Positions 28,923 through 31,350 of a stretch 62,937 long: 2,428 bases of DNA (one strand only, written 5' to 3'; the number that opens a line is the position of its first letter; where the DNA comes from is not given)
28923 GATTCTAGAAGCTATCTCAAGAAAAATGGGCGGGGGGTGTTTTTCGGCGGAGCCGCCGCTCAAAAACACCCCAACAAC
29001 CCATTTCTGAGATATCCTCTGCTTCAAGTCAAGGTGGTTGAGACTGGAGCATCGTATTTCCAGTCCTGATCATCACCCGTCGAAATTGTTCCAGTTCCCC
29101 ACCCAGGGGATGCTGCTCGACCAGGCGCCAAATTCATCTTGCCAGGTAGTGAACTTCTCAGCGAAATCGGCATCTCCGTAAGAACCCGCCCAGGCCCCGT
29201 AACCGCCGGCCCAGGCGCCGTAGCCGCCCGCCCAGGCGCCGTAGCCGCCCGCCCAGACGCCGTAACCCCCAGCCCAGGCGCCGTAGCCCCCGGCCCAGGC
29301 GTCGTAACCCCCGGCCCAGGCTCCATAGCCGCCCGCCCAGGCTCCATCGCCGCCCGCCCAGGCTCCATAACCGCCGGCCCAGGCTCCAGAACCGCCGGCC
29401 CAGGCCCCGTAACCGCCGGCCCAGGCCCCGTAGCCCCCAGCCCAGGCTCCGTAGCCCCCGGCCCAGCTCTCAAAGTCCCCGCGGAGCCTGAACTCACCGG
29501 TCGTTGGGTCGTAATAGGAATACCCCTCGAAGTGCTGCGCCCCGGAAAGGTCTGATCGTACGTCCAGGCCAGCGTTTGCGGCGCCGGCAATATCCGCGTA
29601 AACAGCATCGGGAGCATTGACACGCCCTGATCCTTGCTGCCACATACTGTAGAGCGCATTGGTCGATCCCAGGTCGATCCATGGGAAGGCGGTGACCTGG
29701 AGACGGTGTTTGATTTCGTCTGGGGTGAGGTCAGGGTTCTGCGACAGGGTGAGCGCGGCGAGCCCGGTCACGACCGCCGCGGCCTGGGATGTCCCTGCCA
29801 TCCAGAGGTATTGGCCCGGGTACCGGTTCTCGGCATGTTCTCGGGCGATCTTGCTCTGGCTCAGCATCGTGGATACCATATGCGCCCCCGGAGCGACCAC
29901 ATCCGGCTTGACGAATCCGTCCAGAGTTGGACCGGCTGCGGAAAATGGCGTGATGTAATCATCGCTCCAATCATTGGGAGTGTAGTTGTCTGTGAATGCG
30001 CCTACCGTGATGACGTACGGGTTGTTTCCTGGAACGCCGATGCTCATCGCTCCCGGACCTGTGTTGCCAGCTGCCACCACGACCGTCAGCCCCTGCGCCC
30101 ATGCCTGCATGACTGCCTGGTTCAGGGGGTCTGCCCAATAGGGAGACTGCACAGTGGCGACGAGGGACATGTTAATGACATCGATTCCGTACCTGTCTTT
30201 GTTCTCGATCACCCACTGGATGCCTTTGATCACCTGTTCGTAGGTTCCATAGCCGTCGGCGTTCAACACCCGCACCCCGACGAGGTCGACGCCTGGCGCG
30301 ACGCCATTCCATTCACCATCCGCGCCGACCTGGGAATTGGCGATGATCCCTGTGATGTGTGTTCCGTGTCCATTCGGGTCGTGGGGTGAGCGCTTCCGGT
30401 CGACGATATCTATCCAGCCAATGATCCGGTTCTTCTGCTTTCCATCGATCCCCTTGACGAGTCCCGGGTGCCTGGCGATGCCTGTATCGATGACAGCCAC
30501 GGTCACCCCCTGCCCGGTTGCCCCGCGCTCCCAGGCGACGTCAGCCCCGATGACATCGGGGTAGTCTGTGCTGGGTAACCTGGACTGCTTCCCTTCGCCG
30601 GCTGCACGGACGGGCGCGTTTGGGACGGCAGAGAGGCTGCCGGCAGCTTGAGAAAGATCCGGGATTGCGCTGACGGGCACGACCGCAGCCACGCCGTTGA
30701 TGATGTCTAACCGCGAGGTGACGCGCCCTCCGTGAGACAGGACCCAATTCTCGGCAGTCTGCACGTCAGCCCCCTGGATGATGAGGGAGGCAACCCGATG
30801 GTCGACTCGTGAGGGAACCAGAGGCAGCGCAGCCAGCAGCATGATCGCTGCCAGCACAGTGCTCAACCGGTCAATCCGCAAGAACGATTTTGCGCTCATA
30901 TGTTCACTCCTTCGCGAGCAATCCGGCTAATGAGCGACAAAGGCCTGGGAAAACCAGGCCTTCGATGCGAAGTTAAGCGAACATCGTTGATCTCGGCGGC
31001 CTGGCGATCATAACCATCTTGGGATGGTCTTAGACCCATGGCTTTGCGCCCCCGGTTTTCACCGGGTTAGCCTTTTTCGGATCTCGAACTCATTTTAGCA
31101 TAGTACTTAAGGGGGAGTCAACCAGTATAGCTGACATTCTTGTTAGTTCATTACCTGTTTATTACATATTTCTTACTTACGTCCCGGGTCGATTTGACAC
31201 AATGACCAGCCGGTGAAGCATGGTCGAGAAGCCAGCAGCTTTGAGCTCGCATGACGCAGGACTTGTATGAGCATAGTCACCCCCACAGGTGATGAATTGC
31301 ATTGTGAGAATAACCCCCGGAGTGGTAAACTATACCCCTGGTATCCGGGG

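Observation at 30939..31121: Candidate c-di-GMP-I riboswitch with expression platform controlling a secreted S8 protease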

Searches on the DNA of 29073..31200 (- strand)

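Call 5: search_rna_families(source=window, start=30850, end=31200, threshold=evalue, max_evalue=10, show_alignments=4)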
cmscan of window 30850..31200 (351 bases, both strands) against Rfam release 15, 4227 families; matches with E-value up to 10: 4.
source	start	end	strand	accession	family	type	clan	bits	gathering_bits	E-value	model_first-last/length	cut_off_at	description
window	30991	31081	-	RF03167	c-di-GMP-I-GGC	Cis-reg; riboswitch;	CL00126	68.7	59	2e-16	1-80/80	no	c-di-GMP-I-GGC riboswitch aptamer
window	30940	30962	+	RF04266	mir-9412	Gene; miRNA;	-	15.6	70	3.3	20-47/64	no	mir-9412 microRNA precursor family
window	30939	30963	+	RF00617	cHP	Cis-reg;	CL00129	14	40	3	17-39/45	no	Flavivirus capsid hairpin cHP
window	31041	31116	-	RF00118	rydB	Gene; sRNA;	-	12.4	50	6.9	1-61/61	no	rydB RNA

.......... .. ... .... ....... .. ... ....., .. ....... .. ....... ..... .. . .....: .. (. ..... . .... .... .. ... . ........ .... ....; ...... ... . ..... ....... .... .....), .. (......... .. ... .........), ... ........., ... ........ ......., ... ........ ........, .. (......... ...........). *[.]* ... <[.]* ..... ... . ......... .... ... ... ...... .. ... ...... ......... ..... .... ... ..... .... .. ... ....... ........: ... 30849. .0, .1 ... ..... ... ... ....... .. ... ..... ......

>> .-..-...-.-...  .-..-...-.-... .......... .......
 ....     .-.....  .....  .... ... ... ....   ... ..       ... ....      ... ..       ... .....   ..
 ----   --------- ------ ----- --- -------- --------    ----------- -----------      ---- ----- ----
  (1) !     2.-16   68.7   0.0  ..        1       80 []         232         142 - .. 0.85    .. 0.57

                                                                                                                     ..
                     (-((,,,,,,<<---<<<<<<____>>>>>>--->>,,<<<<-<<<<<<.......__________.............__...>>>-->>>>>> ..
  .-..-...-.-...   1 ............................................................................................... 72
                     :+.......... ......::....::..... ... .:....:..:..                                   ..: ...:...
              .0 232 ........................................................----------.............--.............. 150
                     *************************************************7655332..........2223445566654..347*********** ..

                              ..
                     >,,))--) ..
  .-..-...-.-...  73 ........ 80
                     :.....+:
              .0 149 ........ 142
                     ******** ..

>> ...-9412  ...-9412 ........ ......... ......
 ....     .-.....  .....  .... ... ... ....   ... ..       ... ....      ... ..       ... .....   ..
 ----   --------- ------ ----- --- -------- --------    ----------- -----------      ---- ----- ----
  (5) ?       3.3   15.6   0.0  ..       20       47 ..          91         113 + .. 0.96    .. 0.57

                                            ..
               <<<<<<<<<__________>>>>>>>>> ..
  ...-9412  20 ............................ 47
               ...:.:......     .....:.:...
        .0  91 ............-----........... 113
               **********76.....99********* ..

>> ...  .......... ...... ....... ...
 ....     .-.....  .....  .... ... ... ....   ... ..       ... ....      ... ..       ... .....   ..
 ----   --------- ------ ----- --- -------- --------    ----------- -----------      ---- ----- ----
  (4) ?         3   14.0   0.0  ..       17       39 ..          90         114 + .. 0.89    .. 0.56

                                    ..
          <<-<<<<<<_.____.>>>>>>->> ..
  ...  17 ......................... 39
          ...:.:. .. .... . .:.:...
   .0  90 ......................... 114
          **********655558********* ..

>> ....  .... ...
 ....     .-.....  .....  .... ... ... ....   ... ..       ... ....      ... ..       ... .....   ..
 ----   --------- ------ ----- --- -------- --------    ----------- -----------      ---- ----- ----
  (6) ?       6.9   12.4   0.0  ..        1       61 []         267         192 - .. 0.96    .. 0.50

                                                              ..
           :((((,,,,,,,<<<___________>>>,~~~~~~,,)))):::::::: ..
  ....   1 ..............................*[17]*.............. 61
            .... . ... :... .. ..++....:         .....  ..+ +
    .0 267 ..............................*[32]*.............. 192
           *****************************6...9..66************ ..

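Call 16: search_rna_families(sources=[L001, L002, L003, L004, L005, L006, L007, L008, L009, L010, L011, L012, L013, L025], threshold=gathering)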
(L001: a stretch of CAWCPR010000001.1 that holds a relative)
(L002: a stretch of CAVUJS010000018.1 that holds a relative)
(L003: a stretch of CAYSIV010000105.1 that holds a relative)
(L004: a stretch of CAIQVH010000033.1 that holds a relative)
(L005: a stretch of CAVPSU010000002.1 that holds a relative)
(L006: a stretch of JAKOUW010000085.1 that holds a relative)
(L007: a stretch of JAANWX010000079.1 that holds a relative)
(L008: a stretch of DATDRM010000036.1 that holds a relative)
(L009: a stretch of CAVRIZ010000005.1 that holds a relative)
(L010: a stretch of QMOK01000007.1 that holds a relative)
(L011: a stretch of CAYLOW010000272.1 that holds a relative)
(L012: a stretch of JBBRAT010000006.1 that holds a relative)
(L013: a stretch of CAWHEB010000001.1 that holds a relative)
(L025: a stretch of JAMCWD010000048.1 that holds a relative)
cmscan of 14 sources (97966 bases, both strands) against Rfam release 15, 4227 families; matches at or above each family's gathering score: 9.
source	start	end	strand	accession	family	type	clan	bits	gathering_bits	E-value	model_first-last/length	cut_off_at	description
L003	2795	2883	+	RF01051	c-di-GMP-I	Cis-reg; riboswitch;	CL00126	80.7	35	4.2e-14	1-87/87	no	c-di-GMP-I riboswitch aptamer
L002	2790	2875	+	RF01051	c-di-GMP-I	Cis-reg; riboswitch;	CL00126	77.4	35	2.7e-13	1-87/87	no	c-di-GMP-I riboswitch aptamer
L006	2801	2889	+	RF01051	c-di-GMP-I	Cis-reg; riboswitch;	CL00126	76.5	35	4.5e-13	1-87/87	no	c-di-GMP-I riboswitch aptamer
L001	2795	2889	+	RF01051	c-di-GMP-I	Cis-reg; riboswitch;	CL00126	75.7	35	7.1e-13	1-87/87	no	c-di-GMP-I riboswitch aptamer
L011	515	603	+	RF01051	c-di-GMP-I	Cis-reg; riboswitch;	CL00126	72.6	35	4e-12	1-87/87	no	c-di-GMP-I riboswitch aptamer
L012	2808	2900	+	RF01051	c-di-GMP-I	Cis-reg; riboswitch;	CL00126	70.9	35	1.1e-11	1-87/87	no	c-di-GMP-I riboswitch aptamer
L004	2826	2913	+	RF01051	c-di-GMP-I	Cis-reg; riboswitch;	CL00126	70.8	35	1.1e-11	1-87/87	no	c-di-GMP-I riboswitch aptamer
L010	2203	2274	-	RF00005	tRNA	Gene; tRNA;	CL00001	66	29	5.9e-12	1-71/71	no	tRNA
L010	2706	2795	+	RF01051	c-di-GMP-I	Cis-reg; riboswitch;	CL00126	58.6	35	1.1e-08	1-87/87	no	c-di-GMP-I riboswitch aptamer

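Call 19: search_rna_families(sources=[L003, L006, L011], threshold=gathering, show_alignments=3)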
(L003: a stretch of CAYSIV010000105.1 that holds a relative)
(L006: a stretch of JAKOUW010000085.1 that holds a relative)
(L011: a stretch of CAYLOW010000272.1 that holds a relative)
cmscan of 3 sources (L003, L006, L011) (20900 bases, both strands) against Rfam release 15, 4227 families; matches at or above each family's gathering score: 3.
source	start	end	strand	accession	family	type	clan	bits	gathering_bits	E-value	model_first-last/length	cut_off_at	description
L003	2795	2883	+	RF01051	c-di-GMP-I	Cis-reg; riboswitch;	CL00126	80.7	35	9e-15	1-87/87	no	c-di-GMP-I riboswitch aptamer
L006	2801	2889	+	RF01051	c-di-GMP-I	Cis-reg; riboswitch;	CL00126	76.5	35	9.7e-14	1-87/87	no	c-di-GMP-I riboswitch aptamer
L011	515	603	+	RF01051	c-di-GMP-I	Cis-reg; riboswitch;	CL00126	72.6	35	8.4e-13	1-87/87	no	c-di-GMP-I riboswitch aptamer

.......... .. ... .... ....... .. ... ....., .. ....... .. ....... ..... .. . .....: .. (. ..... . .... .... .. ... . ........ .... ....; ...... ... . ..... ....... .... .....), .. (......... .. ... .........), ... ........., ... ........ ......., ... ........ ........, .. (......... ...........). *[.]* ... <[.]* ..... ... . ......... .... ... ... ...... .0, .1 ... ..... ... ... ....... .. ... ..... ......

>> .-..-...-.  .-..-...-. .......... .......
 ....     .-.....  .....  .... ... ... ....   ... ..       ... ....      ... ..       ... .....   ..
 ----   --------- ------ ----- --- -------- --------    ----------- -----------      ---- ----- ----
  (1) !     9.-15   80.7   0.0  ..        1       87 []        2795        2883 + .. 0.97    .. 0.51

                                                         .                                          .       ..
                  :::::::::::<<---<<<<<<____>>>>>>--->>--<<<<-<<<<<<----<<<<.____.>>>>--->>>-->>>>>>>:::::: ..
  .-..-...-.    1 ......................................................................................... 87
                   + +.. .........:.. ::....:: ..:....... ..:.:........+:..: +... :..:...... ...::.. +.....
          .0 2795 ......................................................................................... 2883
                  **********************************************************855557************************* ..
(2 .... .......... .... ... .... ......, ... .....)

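Call 26: search_rna_families(sources=[L032, L033, L034, L035, L036, L037, L038, L039, L040, L041, L044, L048, L005, L007, L009, L013, L061], threshold=gathering, show_alignments=2)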
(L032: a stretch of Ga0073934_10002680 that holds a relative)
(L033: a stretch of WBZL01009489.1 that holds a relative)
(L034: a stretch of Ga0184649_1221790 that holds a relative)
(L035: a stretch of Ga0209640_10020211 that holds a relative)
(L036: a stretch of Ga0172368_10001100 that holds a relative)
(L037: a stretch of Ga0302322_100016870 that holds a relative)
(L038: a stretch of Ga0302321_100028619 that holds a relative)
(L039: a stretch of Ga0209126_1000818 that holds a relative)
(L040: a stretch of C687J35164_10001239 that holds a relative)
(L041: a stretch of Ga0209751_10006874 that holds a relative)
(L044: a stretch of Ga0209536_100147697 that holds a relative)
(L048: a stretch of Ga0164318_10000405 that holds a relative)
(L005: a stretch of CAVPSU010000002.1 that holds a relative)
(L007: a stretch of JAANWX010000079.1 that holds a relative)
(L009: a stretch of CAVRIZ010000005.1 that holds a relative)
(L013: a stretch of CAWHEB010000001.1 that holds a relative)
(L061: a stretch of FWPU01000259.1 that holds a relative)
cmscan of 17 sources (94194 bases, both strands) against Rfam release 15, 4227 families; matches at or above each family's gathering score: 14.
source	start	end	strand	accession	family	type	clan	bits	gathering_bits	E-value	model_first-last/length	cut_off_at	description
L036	2331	2420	+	RF01051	c-di-GMP-I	Cis-reg; riboswitch;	CL00126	76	35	5.8e-13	1-87/87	no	c-di-GMP-I riboswitch aptamer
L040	2258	2349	+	RF03167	c-di-GMP-I-GGC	Cis-reg; riboswitch;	CL00126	75.9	59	4.8e-16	1-80/80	no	c-di-GMP-I-GGC riboswitch aptamer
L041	1247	1338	+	RF03167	c-di-GMP-I-GGC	Cis-reg; riboswitch;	CL00126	75.9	59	4.8e-16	1-80/80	no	c-di-GMP-I-GGC riboswitch aptamer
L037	2243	2331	+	RF01051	c-di-GMP-I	Cis-reg; riboswitch;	CL00126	75.6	35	7.2e-13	1-87/87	no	c-di-GMP-I riboswitch aptamer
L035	568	661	+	RF03167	c-di-GMP-I-GGC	Cis-reg; riboswitch;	CL00126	73.8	59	1.9e-15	1-80/80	no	c-di-GMP-I-GGC riboswitch aptamer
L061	648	739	+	RF03167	c-di-GMP-I-GGC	Cis-reg; riboswitch;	CL00126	72.4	59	4.8e-15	1-80/80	no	c-di-GMP-I-GGC riboswitch aptamer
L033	2159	2247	+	RF03167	c-di-GMP-I-GGC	Cis-reg; riboswitch;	CL00126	72.2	59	5.5e-15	1-80/80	no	c-di-GMP-I-GGC riboswitch aptamer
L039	1906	1997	+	RF03167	c-di-GMP-I-GGC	Cis-reg; riboswitch;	CL00126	71.5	59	8.9e-15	1-80/80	no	c-di-GMP-I-GGC riboswitch aptamer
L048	1703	1774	-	RF00005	tRNA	Gene; tRNA;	CL00001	66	29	5.6e-12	1-71/71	no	tRNA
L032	2318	2409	+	RF03167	c-di-GMP-I-GGC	Cis-reg; riboswitch;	CL00126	63.8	59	1.4e-12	1-80/80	no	c-di-GMP-I-GGC riboswitch aptamer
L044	836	926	+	RF03167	c-di-GMP-I-GGC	Cis-reg; riboswitch;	CL00126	62.4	59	3.5e-12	1-80/80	no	c-di-GMP-I-GGC riboswitch aptamer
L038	1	77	+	RF01051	c-di-GMP-I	Cis-reg; riboswitch;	CL00126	61.7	35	1.7e-09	13-87/87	5'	c-di-GMP-I riboswitch aptamer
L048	2206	2295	+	RF01051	c-di-GMP-I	Cis-reg; riboswitch;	CL00126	58.6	35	1e-08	1-87/87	no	c-di-GMP-I riboswitch aptamer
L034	1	72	+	RF01051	c-di-GMP-I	Cis-reg; riboswitch;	CL00126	56.1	35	4e-08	18-87/87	5'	c-di-GMP-I riboswitch aptamer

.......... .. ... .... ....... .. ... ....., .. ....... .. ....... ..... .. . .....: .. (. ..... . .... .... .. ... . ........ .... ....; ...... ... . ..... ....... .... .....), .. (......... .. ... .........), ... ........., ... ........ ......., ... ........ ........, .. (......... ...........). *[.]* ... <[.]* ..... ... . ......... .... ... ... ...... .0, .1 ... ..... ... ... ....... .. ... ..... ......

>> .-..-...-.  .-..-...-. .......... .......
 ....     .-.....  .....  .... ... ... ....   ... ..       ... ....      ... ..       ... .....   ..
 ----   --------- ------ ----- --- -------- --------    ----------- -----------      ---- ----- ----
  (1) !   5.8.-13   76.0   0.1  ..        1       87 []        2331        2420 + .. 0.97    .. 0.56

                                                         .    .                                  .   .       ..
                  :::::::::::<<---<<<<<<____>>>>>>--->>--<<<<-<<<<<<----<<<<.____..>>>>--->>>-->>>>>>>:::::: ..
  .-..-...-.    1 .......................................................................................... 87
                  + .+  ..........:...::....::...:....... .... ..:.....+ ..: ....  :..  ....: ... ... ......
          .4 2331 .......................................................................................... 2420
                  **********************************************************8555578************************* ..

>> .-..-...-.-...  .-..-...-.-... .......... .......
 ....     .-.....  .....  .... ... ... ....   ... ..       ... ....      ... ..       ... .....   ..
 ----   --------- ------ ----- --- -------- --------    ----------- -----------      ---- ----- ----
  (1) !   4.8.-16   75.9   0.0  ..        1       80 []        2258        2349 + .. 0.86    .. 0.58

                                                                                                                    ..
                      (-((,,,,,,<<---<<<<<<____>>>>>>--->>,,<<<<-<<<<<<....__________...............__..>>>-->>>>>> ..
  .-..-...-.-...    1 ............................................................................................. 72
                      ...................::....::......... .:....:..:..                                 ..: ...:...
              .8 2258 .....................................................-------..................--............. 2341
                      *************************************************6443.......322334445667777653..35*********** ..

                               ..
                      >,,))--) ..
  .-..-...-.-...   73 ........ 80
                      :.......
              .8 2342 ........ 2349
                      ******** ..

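Call 43: search_rna_families(source=window, start=30996, end=31076, threshold=evalue, max_evalue=1, show_alignments=2)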
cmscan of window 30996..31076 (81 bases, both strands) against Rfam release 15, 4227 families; matches with E-value up to 1: 2.
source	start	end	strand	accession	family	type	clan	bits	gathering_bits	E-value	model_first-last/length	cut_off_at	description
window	30996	31076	-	RF01051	c-di-GMP-I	Cis-reg; riboswitch;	CL00126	60.6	35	2.8e-12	7-83/87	5'&3'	c-di-GMP-I riboswitch aptamer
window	30996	31062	-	RF02639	EF0869_EF0870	Gene; sRNA;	-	12.1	533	0.12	1-66/474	3'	Enterococcus sRNA EF0869_EF0870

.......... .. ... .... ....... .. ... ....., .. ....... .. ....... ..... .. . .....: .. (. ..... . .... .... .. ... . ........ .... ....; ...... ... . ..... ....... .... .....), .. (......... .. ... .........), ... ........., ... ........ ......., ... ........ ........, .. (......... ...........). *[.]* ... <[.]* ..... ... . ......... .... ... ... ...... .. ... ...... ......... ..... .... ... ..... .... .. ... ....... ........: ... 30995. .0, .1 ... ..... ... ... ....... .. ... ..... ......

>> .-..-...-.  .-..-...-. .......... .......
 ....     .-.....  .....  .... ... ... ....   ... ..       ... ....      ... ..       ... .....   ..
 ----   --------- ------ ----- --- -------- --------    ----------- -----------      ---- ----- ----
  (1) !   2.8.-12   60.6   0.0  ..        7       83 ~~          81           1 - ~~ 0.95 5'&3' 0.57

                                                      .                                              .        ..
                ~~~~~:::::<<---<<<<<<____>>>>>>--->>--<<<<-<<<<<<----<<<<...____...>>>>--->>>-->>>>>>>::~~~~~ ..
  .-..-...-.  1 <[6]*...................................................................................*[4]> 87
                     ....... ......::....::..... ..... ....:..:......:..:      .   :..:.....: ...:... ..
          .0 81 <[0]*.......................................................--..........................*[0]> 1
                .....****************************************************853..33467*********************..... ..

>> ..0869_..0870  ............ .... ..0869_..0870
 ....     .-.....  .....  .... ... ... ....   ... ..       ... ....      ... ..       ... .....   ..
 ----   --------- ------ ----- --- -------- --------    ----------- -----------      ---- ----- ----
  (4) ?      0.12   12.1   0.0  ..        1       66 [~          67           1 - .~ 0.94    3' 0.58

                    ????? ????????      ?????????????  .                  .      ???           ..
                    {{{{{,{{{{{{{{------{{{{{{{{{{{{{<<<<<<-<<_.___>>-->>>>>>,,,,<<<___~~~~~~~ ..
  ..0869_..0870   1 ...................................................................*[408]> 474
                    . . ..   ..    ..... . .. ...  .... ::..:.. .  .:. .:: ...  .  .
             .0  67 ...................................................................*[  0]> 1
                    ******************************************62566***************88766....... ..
